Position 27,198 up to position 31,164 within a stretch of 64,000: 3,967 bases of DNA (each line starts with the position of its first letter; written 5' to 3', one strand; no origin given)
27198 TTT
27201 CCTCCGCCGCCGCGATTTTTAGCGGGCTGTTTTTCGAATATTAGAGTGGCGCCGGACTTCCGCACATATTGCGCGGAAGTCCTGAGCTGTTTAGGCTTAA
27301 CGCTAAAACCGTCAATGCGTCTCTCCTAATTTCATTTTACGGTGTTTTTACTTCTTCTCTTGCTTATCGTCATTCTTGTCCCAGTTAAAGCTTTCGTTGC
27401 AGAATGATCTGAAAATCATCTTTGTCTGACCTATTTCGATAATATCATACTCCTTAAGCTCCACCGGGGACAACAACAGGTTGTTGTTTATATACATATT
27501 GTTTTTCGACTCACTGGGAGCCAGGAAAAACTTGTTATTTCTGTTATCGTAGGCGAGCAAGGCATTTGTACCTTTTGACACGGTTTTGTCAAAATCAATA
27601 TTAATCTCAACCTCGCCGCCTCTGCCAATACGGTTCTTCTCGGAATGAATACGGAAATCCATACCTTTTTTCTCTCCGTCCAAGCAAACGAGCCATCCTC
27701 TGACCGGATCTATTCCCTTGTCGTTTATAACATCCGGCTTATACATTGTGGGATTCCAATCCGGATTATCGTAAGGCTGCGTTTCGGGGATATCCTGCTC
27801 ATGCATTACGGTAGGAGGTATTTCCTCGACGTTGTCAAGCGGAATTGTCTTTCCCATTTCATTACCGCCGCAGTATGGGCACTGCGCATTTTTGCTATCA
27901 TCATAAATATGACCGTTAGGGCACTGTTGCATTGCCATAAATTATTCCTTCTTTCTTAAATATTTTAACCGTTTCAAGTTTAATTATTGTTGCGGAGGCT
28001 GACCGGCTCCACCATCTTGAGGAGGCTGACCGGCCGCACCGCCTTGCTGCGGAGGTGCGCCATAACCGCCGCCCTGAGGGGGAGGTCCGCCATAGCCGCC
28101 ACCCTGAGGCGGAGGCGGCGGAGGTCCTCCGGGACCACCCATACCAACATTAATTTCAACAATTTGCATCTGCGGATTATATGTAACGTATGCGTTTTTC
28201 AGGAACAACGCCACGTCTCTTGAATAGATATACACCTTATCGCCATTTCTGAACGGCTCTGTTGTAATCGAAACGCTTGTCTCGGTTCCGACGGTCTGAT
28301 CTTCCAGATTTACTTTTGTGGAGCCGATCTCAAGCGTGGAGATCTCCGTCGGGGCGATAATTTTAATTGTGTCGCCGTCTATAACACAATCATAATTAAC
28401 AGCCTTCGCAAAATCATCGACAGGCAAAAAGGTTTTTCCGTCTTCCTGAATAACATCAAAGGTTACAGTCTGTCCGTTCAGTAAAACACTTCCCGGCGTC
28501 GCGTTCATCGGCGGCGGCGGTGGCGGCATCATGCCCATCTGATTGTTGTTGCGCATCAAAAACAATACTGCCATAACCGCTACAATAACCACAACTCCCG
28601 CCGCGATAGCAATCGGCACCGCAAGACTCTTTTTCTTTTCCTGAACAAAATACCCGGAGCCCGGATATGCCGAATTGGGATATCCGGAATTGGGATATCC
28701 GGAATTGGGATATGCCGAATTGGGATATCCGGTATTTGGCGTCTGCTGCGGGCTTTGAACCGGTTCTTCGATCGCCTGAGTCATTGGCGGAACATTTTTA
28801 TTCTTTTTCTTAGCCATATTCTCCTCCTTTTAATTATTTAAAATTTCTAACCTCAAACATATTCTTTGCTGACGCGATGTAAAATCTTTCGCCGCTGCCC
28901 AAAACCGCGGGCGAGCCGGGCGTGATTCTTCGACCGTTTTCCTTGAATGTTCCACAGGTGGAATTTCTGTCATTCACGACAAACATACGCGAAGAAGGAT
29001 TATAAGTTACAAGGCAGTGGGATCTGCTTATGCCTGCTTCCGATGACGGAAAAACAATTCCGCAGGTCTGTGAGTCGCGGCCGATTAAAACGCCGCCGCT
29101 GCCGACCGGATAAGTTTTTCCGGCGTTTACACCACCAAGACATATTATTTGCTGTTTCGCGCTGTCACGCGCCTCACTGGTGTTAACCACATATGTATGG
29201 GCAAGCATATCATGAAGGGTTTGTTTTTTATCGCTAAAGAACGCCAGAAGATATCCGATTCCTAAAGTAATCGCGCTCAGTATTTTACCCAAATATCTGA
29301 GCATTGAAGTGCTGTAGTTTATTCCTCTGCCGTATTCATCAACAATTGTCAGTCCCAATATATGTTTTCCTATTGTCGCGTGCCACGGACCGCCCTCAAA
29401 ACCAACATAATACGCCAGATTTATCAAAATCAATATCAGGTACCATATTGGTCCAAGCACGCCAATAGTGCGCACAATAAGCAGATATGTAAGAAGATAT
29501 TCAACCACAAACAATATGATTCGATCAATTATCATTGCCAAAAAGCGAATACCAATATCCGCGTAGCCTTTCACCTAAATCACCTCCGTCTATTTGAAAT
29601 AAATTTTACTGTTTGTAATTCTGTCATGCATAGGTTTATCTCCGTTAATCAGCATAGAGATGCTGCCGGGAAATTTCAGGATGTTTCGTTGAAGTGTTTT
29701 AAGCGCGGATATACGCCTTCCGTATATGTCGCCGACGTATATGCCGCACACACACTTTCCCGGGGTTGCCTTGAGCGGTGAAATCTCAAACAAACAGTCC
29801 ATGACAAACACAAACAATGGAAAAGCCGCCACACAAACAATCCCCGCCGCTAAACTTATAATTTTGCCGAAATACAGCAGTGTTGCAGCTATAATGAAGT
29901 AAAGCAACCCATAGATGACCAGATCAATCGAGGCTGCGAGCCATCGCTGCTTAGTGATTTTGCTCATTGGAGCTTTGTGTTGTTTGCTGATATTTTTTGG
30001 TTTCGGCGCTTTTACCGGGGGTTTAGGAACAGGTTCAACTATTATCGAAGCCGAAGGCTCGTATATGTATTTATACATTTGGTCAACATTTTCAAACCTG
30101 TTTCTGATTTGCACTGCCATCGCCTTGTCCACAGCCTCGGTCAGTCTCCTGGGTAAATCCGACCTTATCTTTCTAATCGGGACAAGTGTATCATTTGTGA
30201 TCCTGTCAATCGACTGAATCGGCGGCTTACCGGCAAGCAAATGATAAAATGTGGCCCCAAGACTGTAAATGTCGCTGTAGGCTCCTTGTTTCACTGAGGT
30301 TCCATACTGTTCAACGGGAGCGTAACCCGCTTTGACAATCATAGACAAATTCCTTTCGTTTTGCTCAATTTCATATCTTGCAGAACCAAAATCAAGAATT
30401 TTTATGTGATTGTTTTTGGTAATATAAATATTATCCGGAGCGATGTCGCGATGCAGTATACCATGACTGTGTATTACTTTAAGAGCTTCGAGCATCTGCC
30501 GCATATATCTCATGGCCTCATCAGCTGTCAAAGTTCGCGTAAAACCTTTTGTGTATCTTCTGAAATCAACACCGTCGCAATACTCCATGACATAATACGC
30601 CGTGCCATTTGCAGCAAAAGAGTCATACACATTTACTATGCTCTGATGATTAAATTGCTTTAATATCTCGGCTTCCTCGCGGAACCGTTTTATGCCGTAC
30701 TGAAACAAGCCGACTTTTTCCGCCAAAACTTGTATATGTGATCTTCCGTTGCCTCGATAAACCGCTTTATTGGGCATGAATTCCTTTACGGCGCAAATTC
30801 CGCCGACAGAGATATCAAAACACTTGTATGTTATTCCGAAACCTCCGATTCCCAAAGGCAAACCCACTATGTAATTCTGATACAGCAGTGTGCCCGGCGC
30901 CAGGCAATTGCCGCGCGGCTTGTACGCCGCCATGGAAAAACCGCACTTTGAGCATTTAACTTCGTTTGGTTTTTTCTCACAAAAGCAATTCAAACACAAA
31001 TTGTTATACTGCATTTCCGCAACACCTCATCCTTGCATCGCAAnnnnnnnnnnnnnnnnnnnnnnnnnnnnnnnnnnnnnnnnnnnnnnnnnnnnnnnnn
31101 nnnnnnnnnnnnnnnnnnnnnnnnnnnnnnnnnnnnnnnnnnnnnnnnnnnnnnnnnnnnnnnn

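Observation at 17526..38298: About 20-kb single-strand cluster saturated with Ser/Thr phospho-signalling modules (3 kinases, 3 PP2C, 4 FHA, 8 zinc ribbons) fused to envelope-facing domains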

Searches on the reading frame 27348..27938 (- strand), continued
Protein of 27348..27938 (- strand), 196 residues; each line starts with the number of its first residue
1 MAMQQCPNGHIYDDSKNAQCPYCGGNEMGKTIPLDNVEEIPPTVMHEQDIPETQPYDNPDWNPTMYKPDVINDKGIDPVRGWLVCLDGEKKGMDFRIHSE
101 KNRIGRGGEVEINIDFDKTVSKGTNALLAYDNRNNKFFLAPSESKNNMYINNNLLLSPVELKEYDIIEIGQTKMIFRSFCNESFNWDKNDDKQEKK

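Call 76: fold_search(model_id=the predicted structure, library=pdb)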
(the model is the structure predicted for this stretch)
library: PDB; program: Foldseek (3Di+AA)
matches with E <= 10: 406; with E <= 0.001: 106
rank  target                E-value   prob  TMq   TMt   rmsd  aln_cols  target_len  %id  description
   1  7rj3_B                3.1e-08  1.00  0.46  0.84   2.8       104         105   27  Crystal Structure of the Forkhead Associated (FHA) Domain of the Glycogen Accumulation Regulator (GarA) from Mycobacte (released 2021-07-28)
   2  8p5x_G                3.2e-08  1.00  0.47  0.86   1.6       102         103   25  Single particle cryo-EM structure of the complex between Corynebacterium glutamicum homohexameric 2-oxoglutarate dehyd (released 2023-08-16)
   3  3poa_A                3.8e-08  1.00  0.44  0.87   1.6        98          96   26  Structural and functional analysis of phosphothreonine-dependent FHA domain interactions (released 2011-01-26)
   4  6i2p_E                5.3e-08  1.00  0.47  0.85   3.6       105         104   27  Crystal structure of the Mycobacterium tuberculosis PknB kinase domain (L33E mutant) in complex with its substrate Gar (released 2019-05-22)
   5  6i2q_B                6.0e-08  1.00  0.46  0.90   1.2        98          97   24  Crystal structure of the wild-type SucA domain of Mycobacterium smegmatis KGD (alpha-ketoglutarate decarboxylase), in  (released 2019-05-22)
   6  6i2r_B                8.8e-08  1.00  0.46  0.92   1.2        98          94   24  Crystal structure of the SucA domain of Mycobacterium smegmatis KGD (alpha-ketoglutarate decarboxylase), mutant R802A, (released 2019-05-22)
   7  3oun_A                1.2e-07  1.00  0.43  0.90   1.7        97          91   26  Crystal structure of the FhaA FHA domain complexed with the intracellular domain of Rv3910 (released 2012-02-08)
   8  3po8                  1.5e-07  1.00  0.44  0.85   2.1       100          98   25  Structural and functional analysis of phosphothreonine-dependent FHA domain interactions (released 2011-01-26)
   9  6i2p_D                1.5e-07  1.00  0.47  0.78  10.3       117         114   25  Crystal structure of the Mycobacterium tuberculosis PknB kinase domain (L33E mutant) in complex with its substrate Gar (released 2019-05-22)
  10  7rj3_A                1.6e-07  1.00  0.47  0.85   2.8       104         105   27  Crystal Structure of the Forkhead Associated (FHA) Domain of the Glycogen Accumulation Regulator (GarA) from Mycobacte (released 2021-07-28)
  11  4qcj                  1.8e-07  1.00  0.47  0.88   2.2       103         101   24  Crystal Structure of OdhI from Corynebacterium glutamicum (released 2014-07-02)
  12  7rj3_C                1.8e-07  1.00  0.47  0.88   2.8       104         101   27  Crystal Structure of the Forkhead Associated (FHA) Domain of the Glycogen Accumulation Regulator (GarA) from Mycobacte (released 2021-07-28)
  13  6hc0_D                3.1e-07  1.00  0.45  0.83   2.1       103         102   25  Bdellovibrio bacteriovorus DgcB FHA domain, tail complex (released 2019-08-28)
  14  3unn_A                5.7e-07  1.00  0.47  0.83   1.9       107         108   20  Monomeric structure of the human MDC1 FHA domain in complex with an MDC1 phospho-T4 peptide (released 2012-01-25)
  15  6hc0_C                6.4e-07  1.00  0.46  0.84   1.8       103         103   26  Bdellovibrio bacteriovorus DgcB FHA domain, tail complex (released 2019-08-28)
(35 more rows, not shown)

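Call 85: search_protein_families(library=pfam, alignment_id=A4, max_evalue=0.0001)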
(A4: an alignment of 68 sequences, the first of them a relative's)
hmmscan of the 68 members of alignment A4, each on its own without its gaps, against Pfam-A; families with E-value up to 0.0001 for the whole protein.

A. member 1, L090:6237-7574:+ (445 aa): 2 families
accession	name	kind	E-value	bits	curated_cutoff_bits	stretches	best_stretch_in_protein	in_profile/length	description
PF00196.25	GerE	-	3.7e-13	49.3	23.5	1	386-438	3-55/57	Bacterial regulatory proteins, luxR family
PF07690.21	MFS_1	-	1.2e-06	28.1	33.4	1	37-303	36-323/347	Major Facilitator Superfamily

B. families by the number of members that match (of 68 scanned): 75 families (the first 25 are shown)
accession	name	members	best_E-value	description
PF02368.24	Big_2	5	1.1e-26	Bacterial Ig-like domain (group 2)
PF00498.31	FHA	5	1.6e-17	FHA domain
PF16697.10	Yop-YscD_cpl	5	2.6e-14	Inner membrane component of T3SS, cytoplasmic domain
PF13519.12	VWA_2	5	5.9e-14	von Willebrand factor type A domain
PF00092.34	VWA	4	4e-17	von Willebrand factor type A domain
PF07719.23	TPR_2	4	1.8e-10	Tetratricopeptide repeat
PF13432.12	TPR_16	3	2.1e-08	Tetratricopeptide repeat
PF00515.34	TPR_1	3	2.7e-07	Tetratricopeptide repeat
PF08238.18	Sel1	2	2.3e-114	Sel1 repeat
PF04397.21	LytTR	2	2.7e-19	LytTr DNA-binding domain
PF00072.30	Response_reg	2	2.5e-15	Response regulator receiver domain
PF14559.12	TPR_19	2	1.3e-09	Tetratricopeptide repeat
PF02780.25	Transketolase_C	2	1.8e-06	Transketolase, C-terminal domain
PF13768.12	VWA_3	2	6.6e-06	von Willebrand factor type A domain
PF00456.26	Transketolase_N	1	1.2e-147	Transketolase, thiamine diphosphate binding domain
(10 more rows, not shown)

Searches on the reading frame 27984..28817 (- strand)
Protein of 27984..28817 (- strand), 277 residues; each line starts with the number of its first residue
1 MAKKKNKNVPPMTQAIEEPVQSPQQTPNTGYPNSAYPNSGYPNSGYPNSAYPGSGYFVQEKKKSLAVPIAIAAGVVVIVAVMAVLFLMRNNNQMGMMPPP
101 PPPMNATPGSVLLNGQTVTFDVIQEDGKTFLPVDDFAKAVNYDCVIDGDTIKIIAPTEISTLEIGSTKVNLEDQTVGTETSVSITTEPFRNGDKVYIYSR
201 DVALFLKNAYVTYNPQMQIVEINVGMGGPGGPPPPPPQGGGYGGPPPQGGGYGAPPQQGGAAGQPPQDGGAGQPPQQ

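Call 3: search_protein_families(library=pfam, proteins=[window:27984-28817:-], max_evalue=0.01)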
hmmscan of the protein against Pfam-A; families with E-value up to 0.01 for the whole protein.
window:27984-28817:- (277 aa): 1 family
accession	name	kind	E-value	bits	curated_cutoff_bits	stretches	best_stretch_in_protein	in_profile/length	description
PF07833.16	Cu_amine_oxidN1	-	5.5e-07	29.9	24.2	1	113-221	2-107/108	Copper amine oxidase N-terminal domain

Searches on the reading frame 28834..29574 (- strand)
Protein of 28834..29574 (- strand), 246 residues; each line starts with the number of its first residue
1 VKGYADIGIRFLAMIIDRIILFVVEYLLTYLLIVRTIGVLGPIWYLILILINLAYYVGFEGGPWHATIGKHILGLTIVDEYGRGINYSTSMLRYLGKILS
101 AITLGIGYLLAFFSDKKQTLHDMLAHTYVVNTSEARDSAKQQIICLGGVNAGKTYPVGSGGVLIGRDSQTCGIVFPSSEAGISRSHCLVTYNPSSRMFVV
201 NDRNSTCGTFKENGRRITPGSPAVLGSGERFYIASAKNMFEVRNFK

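Call 4: search_protein_families(library=pfam, proteins=[window:28834-29574:-], max_evalue=0.01)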
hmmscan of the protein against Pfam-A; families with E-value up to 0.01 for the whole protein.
window:28834-29574:- (246 aa): 3 families
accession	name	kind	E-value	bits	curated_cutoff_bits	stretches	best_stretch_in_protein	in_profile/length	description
PF06271.18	RDD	-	5.9e-25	88.6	24.1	1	4-125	1-136/137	RDD family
PF00498.31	FHA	-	2.2e-11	44.5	20.7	1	162-233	1-66/67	FHA domain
PF16697.10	Yop-YscD_cpl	-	1.3e-05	25.8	33.2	1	146-218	3-69/94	Inner membrane component of T3SS, cytoplasmic domain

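Call 27: search_protein_families(library=ncbifam, proteins=[window:28834-29574:-], max_evalue=0.001)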
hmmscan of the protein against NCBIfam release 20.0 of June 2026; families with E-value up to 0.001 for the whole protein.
window:28834-29574:- (246 aa): 2 families
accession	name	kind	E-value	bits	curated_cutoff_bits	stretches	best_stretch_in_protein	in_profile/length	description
NF049868.1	FhaB_Rv0019c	equivalog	1.5e-05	25.1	125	1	132-218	58-138/158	FHA domain-containing protein FhaB/FipA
TIGR03354.1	VI_FHA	hypoth_equivalog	0.00058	19.8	120.25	1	155-233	19-94/420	type VI secretion system-associated FHA domain protein TagH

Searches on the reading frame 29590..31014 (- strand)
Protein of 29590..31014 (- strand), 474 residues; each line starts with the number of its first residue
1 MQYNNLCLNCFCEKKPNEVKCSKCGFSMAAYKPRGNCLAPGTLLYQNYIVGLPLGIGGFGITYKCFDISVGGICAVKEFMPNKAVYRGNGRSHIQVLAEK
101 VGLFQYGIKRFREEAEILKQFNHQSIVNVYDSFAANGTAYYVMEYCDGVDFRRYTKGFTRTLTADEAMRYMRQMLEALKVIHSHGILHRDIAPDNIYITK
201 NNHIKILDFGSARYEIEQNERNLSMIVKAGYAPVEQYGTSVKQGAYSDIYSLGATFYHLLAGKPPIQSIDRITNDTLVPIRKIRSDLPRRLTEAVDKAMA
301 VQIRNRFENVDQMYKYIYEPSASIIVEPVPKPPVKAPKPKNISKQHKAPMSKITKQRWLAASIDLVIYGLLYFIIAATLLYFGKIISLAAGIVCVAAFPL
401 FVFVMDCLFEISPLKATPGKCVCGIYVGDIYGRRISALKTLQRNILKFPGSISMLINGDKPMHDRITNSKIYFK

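Call 4: search_protein_families(library=pfam, proteins=[window:29590-31014:-], max_evalue=0.01)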
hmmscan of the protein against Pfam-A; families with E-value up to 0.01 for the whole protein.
window:29590-31014:- (474 aa): 7 families
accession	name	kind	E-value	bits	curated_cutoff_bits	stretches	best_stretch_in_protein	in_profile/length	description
PF00069.31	Pkinase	-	1.4e-41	143.1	31.7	1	53-273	6-204/263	Protein kinase domain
PF07714.23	PK_Tyr_Ser-Thr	-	1.4e-25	90.6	23.1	1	108-300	45-238/258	Protein tyrosine and serine/threonine kinase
PF06271.18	RDD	-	6.2e-10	39.9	24.1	1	356-448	6-103/137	RDD family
PF01636.29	APH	-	4.4e-08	33.6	23.2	1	110-184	36-110/239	Phosphotransferase enzyme family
PF03109.22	ABC1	-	1.2e-07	31.5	22.9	1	125-229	131-231/244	ABC1 atypical kinase-like domain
PF17667.7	Pkinase_fungal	-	0.0013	18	24.1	1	163-201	284-323/387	Fungal protein kinase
PF13095.12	FTA2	-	0.0094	16.1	30.2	0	167-212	173-213/214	Kinetochore Sim4 complex subunit FTA2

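Call 26: search_protein_families(library=padloc, proteins=[window:29590-31014:-], max_evalue=0.001)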
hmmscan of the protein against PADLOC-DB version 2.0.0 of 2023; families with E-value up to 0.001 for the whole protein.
window:29590-31014:- (474 aa): 34 families (the best 25 are shown)
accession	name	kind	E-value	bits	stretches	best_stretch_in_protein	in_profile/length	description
PDLC04138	mad6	-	6.6e-57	191.8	1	44-296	49-286/659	mads_6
PDLC04042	PD-T4-6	-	1.9e-49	166.9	1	43-319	6-271/292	-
PDLC04047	PD-T4-6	-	1.7e-45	153.5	1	91-356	38-308/327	-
PDLC04051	PD-T4-6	-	4.4e-42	142.6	1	7-447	4-436/476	-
PDLC04044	PD-T4-6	-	7.8e-42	141.7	1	7-347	4-319/372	-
PDLC04060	PD-T4-6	-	1e-41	141.4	1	41-317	3-266/486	-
PDLC04053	PD-T4-6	-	1e-39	134.8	1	48-344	11-291/311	-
PDLC04061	PD-T4-6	-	8.1e-39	132.5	1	105-351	57-313/510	-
PDLC04048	PD-T4-6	-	8.8e-39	131.9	1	89-316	36-268/354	-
PDLC04045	PD-T4-6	-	9.6e-37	124.7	1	43-353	30-332/350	-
PDLC04057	PD-T4-6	-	1.7e-35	120.9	1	94-316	38-266/443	-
PDLC04050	PD-T4-6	-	1.7e-35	120.8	1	107-307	106-313/480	-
PDLC04055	PD-T4-6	-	8e-35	118.5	1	86-323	87-338/496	-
PDLC04054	PD-T4-6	-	1.9e-34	117.6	1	95-318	41-271/347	-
PDLC04043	PD-T4-6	-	4.2e-33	113.1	1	94-316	45-273/452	-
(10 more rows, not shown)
